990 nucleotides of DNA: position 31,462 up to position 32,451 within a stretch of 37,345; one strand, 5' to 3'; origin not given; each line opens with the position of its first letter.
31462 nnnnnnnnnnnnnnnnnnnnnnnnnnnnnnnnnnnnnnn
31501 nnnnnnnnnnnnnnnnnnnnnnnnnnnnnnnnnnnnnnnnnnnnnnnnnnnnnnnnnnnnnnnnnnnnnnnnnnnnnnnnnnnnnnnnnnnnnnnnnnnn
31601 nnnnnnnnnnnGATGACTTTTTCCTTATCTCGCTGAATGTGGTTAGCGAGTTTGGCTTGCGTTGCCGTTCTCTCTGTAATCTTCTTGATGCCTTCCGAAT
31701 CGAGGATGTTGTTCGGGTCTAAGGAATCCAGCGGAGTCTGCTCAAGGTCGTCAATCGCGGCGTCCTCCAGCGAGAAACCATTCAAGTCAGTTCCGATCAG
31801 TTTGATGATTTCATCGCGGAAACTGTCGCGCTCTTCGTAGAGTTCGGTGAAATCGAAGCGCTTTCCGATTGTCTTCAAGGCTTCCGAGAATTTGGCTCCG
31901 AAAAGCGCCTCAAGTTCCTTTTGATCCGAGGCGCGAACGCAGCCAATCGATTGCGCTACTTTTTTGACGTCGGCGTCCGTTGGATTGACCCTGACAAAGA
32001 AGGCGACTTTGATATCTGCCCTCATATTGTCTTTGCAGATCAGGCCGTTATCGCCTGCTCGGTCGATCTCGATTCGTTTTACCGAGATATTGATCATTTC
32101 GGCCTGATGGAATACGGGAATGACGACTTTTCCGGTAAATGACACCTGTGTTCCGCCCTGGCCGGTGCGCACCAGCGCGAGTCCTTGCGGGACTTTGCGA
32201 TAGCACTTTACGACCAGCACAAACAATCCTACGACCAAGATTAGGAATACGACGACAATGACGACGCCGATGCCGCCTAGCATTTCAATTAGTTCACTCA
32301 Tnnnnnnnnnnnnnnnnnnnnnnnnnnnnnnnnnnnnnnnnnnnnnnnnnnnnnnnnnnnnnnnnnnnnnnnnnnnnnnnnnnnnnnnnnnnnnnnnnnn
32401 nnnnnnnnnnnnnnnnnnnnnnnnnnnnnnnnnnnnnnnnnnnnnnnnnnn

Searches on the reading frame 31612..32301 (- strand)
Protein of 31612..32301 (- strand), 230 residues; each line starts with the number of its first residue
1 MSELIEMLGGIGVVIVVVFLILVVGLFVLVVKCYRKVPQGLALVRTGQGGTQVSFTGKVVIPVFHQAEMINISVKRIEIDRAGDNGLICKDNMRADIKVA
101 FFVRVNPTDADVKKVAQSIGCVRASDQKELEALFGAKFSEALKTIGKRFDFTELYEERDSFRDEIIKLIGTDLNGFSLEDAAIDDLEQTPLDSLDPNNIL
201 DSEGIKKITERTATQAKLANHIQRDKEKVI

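Call 25: search_protein_families(library=pfam, proteins=[window:31612-32301:-], max_evalue=1)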
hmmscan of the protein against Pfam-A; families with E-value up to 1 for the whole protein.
window:31612-32301:- (230 aa): 2 families
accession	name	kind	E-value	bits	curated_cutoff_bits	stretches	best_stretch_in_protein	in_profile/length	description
PF01145.31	Band_7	-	6.1e-13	49.6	23.6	1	36-186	2-145/176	SPFH domain / Band 7 family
PF12323.14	HTH_OrfB_IS605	-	0.26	11.2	21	1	97-123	2-28/47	Helix-turn-helix domain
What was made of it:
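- On SPFH2/flotillin with NfeD operon: Band_7 at 49.6 bits on residues 36-186 (call 25).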
